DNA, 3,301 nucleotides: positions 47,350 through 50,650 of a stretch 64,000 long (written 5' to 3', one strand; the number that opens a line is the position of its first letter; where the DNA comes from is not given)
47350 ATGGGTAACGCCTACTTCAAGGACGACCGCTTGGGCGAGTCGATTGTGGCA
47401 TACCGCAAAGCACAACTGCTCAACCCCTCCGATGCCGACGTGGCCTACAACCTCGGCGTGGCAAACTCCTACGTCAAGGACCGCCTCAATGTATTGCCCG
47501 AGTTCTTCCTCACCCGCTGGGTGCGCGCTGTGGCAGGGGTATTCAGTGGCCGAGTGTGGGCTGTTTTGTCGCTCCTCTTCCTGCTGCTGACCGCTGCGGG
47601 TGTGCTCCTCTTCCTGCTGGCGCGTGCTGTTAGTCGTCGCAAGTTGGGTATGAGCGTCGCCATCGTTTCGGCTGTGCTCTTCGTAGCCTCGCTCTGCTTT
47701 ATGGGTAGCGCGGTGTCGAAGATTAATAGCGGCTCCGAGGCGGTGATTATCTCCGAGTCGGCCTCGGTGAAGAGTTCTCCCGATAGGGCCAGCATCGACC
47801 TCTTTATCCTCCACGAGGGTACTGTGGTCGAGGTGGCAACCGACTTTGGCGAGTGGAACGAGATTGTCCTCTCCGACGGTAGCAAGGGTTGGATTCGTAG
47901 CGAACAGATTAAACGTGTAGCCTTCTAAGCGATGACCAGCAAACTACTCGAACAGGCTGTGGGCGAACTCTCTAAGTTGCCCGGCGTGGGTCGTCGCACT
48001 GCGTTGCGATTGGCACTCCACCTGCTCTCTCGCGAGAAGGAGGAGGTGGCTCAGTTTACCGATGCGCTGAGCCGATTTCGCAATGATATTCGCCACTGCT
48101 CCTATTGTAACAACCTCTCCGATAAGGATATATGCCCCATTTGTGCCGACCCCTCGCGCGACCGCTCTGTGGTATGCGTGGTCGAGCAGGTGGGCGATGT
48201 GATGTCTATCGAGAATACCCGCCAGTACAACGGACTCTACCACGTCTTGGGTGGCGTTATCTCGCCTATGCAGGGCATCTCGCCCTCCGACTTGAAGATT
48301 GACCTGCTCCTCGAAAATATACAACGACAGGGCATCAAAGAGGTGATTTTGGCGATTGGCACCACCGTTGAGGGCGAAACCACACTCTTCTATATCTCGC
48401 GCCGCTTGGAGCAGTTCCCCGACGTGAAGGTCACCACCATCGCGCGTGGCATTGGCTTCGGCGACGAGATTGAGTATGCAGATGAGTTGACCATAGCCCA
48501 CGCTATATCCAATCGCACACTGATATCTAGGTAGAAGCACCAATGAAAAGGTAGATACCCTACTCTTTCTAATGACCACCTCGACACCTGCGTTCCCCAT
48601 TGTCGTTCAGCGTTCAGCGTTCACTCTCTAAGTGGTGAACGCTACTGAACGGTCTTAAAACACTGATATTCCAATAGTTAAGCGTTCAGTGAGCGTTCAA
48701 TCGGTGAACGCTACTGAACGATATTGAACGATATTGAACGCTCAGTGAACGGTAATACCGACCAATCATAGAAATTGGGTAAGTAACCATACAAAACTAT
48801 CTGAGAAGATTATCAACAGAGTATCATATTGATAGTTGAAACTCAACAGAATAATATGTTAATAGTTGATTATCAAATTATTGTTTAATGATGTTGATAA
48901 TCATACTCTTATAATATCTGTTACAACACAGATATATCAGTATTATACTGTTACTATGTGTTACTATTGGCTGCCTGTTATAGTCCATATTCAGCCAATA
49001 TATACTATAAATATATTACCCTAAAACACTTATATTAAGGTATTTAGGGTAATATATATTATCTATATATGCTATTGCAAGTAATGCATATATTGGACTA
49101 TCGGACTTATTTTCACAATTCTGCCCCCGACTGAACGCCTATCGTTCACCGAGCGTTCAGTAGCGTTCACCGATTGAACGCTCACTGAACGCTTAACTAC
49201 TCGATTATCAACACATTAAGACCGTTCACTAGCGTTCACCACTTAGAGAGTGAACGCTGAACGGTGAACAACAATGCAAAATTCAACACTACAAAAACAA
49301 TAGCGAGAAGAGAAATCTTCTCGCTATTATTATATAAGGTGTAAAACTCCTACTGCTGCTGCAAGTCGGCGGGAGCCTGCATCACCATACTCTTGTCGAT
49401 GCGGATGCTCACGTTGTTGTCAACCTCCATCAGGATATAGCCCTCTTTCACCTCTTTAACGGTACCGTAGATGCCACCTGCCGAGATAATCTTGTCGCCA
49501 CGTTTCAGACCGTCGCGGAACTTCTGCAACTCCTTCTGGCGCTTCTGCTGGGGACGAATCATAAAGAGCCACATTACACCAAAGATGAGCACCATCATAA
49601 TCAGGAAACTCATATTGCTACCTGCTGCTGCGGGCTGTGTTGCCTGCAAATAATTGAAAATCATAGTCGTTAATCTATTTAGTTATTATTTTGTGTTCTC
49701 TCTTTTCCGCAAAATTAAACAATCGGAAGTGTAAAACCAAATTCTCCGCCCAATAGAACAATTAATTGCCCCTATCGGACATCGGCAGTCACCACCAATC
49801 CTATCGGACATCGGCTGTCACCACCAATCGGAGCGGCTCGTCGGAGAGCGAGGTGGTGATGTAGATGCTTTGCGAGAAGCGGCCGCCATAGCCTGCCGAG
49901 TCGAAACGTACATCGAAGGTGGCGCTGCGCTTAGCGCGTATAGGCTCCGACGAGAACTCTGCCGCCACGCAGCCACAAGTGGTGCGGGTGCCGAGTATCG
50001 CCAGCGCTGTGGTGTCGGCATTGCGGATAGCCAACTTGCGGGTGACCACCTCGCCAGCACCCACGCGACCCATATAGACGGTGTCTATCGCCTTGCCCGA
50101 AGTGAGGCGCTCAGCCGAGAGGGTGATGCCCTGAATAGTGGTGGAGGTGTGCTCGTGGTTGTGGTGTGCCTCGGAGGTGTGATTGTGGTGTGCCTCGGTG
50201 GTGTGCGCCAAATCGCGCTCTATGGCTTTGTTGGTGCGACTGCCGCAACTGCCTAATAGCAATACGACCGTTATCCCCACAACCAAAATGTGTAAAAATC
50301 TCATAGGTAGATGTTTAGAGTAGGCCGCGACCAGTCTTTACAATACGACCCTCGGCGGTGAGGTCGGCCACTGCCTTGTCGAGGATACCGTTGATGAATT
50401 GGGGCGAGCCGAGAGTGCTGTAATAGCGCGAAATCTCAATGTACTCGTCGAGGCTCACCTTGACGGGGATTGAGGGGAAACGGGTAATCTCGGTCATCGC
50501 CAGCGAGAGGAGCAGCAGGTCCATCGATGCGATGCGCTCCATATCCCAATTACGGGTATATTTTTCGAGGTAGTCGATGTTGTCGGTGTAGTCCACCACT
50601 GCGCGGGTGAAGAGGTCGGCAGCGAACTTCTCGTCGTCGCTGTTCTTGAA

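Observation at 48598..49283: ORF-free 683-bp composite palindrome built from phased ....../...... hexamers around an AT-rich core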

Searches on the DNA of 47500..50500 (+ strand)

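Call 5: search_rna_families(source=window, start=47500, end=50500, threshold=evalue, max_evalue=1)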
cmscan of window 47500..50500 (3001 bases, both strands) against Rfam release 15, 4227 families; matches with E-value up to 1: 1.
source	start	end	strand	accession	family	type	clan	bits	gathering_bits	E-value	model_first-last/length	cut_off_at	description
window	48854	48976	-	RF00413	SNORA19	Gene; snRNA; snoRNA; HACA-box;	-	23.2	80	0.98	1-131/131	no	Small nucleolar RNA SNORA19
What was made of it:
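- On Known RNA family: Only a chance SNORA19 match at E = 0.98 (call 5).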

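Call 10: search_dna_similar(query=window:48560-49330:+, collection=plasmids, mode=distant)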
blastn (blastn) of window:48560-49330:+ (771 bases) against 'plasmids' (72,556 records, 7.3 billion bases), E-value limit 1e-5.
No match.

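Call 11: search_dna_similar(query=window:48560-49330:+, collection=phages, mode=distant)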
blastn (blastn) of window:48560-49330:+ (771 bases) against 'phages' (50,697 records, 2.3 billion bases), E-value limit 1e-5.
No match.

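Call 94: search_dna_similar(query=L087:7400-8230:+, collection=plasmids, mode=distant)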
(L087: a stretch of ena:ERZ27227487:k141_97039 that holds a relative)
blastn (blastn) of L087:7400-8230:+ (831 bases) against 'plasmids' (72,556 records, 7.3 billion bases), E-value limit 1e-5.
No match.

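Call 95: search_dna_similar(query=L087:7400-8230:+, collection=phages, mode=distant)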
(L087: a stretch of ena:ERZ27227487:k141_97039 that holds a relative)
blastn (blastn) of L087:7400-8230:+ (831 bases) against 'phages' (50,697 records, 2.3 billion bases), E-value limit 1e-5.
No match.
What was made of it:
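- On MITE: There was no blastn hit in plasmids or phages (calls 10, 11, 94, 95).
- Tried and rejected: blastn of E and of its homologue against plasmids and phages: nothing (calls 10, 11, 94, 95).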

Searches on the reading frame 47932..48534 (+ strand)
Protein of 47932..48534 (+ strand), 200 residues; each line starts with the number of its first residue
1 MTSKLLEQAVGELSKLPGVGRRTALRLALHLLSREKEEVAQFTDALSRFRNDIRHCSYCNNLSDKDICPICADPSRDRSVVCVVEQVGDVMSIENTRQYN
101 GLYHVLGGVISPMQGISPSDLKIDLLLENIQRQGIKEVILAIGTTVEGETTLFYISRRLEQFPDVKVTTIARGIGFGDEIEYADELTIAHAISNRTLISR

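Call 9: search_protein_families(library=ncbifam, proteins=[window:47932-48534:+])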
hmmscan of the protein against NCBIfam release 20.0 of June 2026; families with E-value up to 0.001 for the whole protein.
window:47932-48534:+ (200 aa): 1 family
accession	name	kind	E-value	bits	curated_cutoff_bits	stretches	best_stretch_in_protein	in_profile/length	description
TIGR00615.1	recR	equivalog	3.6e-70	235.4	162.55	1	2-196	3-196/196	recombination mediator RecR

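Call 16: find_encoding_contigs(protein=window:47932-48534:+, flank=4000, max_places=10)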
Protein window:47932-48534:+ (200 aa): 18 contigs read that carry it; 10 places shown.
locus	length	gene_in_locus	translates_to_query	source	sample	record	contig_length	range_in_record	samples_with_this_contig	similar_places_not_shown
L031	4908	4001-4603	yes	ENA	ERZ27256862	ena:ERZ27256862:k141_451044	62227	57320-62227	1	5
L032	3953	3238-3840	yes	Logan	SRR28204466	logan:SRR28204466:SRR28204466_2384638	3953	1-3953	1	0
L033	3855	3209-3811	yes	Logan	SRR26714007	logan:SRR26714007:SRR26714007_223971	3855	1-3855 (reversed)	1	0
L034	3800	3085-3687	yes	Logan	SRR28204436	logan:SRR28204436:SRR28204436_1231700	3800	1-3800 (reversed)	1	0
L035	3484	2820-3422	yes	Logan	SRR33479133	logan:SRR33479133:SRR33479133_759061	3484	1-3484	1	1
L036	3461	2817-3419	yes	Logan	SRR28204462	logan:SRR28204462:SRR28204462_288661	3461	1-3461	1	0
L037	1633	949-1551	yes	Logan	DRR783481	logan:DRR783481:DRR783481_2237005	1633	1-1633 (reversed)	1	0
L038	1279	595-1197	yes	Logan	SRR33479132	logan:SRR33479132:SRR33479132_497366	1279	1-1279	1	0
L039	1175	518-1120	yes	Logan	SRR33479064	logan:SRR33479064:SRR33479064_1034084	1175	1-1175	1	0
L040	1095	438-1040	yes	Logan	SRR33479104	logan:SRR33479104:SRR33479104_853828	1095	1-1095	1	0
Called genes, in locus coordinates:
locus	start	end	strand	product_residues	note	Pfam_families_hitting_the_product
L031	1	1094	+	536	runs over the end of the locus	PF05681:Fumerase, PF05683:Fumerase_C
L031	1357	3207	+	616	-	PF13584:BatD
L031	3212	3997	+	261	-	PF13432:TPR_16 (faint), PF07719:TPR_2 (faint), PF13181:TPR_8 (faint), PF00515:TPR_1 (weak), PF13414:TPR_11 (weak)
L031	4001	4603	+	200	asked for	PF21176:RecR_HhH, PF02132:RecR_ZnF, PF01751:Toprim, PF13662:Toprim_4, PF21175:RecR_C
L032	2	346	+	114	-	?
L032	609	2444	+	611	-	PF13584:BatD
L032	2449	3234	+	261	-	PF13432:TPR_16 (faint), PF07719:TPR_2 (faint), PF00515:TPR_1 (weak), PF13414:TPR_11 (weak)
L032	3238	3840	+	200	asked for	PF21176:RecR_HhH, PF02132:RecR_ZnF, PF01751:Toprim, PF13662:Toprim_4, PF21175:RecR_C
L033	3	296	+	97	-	?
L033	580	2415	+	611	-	PF13584:BatD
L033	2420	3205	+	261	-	PF13432:TPR_16 (faint), PF07719:TPR_2 (faint), PF00515:TPR_1 (weak), PF13414:TPR_11 (weak)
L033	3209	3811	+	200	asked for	PF21176:RecR_HhH, PF02132:RecR_ZnF, PF01751:Toprim, PF13662:Toprim_4, PF21175:RecR_C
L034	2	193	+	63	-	?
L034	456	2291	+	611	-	PF13584:BatD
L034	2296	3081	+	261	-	PF13432:TPR_16 (faint), PF07719:TPR_2 (faint), PF00515:TPR_1 (weak), PF13414:TPR_11 (weak)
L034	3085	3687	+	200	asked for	PF21176:RecR_HhH, PF02132:RecR_ZnF, PF01751:Toprim, PF13662:Toprim_4, PF21175:RecR_C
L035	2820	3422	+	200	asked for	PF21176:RecR_HhH, PF02132:RecR_ZnF, PF01751:Toprim, PF13662:Toprim_4, PF21175:RecR_C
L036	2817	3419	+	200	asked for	PF21176:RecR_HhH, PF02132:RecR_ZnF, PF01751:Toprim, PF13662:Toprim_4, PF21175:RecR_C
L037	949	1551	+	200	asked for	PF21176:RecR_HhH, PF02132:RecR_ZnF, PF01751:Toprim, PF13662:Toprim_4, PF21175:RecR_C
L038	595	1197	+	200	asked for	PF21176:RecR_HhH, PF02132:RecR_ZnF, PF01751:Toprim, PF13662:Toprim_4, PF21175:RecR_C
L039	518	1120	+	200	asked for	PF21176:RecR_HhH, PF02132:RecR_ZnF, PF01751:Toprim, PF13662:Toprim_4, PF21175:RecR_C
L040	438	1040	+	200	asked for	PF21176:RecR_HhH, PF02132:RecR_ZnF, PF01751:Toprim, PF13662:Toprim_4, PF21175:RecR_C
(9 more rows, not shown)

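Call 75: find_homologous_proteins(query=window:47932-48534:+, max_evalue=1e-60)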
Query window:47932-48534:+ (200 aa): 6912 proteins with E <= 1e-60 among 8000 candidates; the best 120 are listed.
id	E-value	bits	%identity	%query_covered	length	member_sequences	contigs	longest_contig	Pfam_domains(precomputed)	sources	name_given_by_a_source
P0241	3.8e-125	433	100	100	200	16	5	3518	PF13662.13,PF02132.22,PF21176.4,PF01751.29,PF21175.3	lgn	-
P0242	1.0e-118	412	94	100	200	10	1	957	PF13662.13,PF02132.22,PF21176.4,PF01751.29,PF21175.3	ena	-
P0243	2.2e-118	411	94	100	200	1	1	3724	PF13662.13,PF02132.22,PF21176.4,PF01751.29,PF21175.3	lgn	-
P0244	3.4e-118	410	93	100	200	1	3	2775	PF13662.13,PF02132.22,PF21176.4,PF01751.29,PF21175.3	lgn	-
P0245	4.3e-118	410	93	100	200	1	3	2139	PF13662.13,PF02132.22,PF21176.4,PF01751.29,PF21175.3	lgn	-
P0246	4.7e-118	410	92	100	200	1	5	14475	PF13662.13,PF02132.22,PF21176.4,PF01751.29,PF21175.3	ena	-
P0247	2.1e-117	407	93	100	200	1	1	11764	PF13662.13,PF02132.22,PF21176.4,PF01751.29,PF21175.3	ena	-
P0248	2.9e-117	407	93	100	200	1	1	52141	PF13662.13,PF02132.22,PF21176.4,PF01751.29,PF21175.3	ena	-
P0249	3.4e-117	407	92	100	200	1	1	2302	PF13662.13,PF02132.22,PF21176.4,PF01751.29,PF21175.3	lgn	-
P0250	4.1e-117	406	93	100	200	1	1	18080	PF13662.13,PF02132.22,PF21176.4,PF01751.29,PF21175.3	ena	-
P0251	5.3e-117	406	93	100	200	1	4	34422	PF13662.13,PF02132.22,PF21176.4,PF01751.29,PF21175.3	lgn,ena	-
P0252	6.4e-117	406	92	100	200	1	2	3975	PF13662.13,PF02132.22,PF21176.4,PF01751.29,PF21175.3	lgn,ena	-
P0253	6.5e-117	406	92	100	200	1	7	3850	PF13662.13,PF02132.22,PF21176.4,PF01751.29,PF21175.3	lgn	-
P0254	3.2e-116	404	91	100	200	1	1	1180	PF13662.13,PF02132.22,PF21176.4,PF01751.29,PF21175.3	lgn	-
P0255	3.3e-116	404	91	100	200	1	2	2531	PF13662.13,PF02132.22,PF21176.4,PF01751.29,PF21175.3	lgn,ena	-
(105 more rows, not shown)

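Call 76: find_encoding_contigs(protein=P0248, flank=5000, max_places=3)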
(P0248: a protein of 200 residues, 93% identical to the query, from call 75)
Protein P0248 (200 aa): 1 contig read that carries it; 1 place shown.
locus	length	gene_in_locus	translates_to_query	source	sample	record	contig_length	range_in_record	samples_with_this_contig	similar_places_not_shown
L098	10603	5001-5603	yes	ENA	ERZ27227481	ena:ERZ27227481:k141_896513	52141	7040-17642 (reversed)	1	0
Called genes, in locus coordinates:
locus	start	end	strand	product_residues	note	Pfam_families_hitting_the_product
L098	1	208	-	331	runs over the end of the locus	PF01116:F_bP_aldolase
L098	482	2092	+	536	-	PF05681:Fumerase, PF05683:Fumerase_C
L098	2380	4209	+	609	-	PF13584:BatD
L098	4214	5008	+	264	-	PF13181:TPR_8 (faint), PF13428:TPR_14 (faint), PF13432:TPR_16 (weak), PF00515:TPR_1, PF07719:TPR_2 (weak), PF13414:TPR_11 (weak)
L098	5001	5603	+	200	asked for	PF21176:RecR_HhH, PF02132:RecR_ZnF (weak), PF01751:Toprim, PF13662:Toprim_4, PF21175:RecR_C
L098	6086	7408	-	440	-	PF13004:BACON (weak)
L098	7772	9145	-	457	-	-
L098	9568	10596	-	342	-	PF14289:DUF4369, PF00578:AhpC-TSA, PF08534:Redoxin, PF00085:Thioredoxin, PF13098:Thioredoxin_2, PF13905:Thioredoxin_8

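Call 77: find_encoding_contigs(protein=P0251, flank=5000, max_places=4)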
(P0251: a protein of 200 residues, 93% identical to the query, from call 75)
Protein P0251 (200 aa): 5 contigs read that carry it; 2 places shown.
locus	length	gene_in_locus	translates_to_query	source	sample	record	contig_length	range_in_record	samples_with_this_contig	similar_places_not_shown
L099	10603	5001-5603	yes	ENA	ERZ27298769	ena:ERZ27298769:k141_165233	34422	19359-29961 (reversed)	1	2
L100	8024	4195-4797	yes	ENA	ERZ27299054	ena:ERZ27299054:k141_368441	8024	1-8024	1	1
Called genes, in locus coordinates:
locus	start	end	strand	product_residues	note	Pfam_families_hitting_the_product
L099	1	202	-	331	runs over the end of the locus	PF01116:F_bP_aldolase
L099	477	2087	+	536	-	PF05681:Fumerase, PF05683:Fumerase_C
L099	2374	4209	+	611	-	PF13584:BatD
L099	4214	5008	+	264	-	PF13428:TPR_14 (faint), PF13432:TPR_16 (faint), PF00515:TPR_1, PF07719:TPR_2 (weak), PF13414:TPR_11 (weak)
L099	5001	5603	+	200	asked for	PF21176:RecR_HhH, PF02132:RecR_ZnF, PF01751:Toprim, PF13662:Toprim_4, PF21175:RecR_C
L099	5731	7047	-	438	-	PF13004:BACON (weak)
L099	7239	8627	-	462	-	-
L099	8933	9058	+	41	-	-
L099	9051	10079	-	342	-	PF14289:DUF4369, PF00578:AhpC-TSA, PF08534:Redoxin, PF00085:Thioredoxin, PF13098:Thioredoxin_2, PF13905:Thioredoxin_8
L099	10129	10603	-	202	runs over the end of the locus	PF02075:RuvC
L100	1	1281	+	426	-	?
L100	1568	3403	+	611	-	PF13584:BatD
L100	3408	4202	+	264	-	PF13428:TPR_14 (faint), PF13432:TPR_16 (faint), PF00515:TPR_1, PF07719:TPR_2 (weak), PF13414:TPR_11 (weak)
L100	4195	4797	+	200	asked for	PF21176:RecR_HhH, PF02132:RecR_ZnF, PF01751:Toprim, PF13662:Toprim_4, PF21175:RecR_C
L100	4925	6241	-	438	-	PF13004:BACON (weak)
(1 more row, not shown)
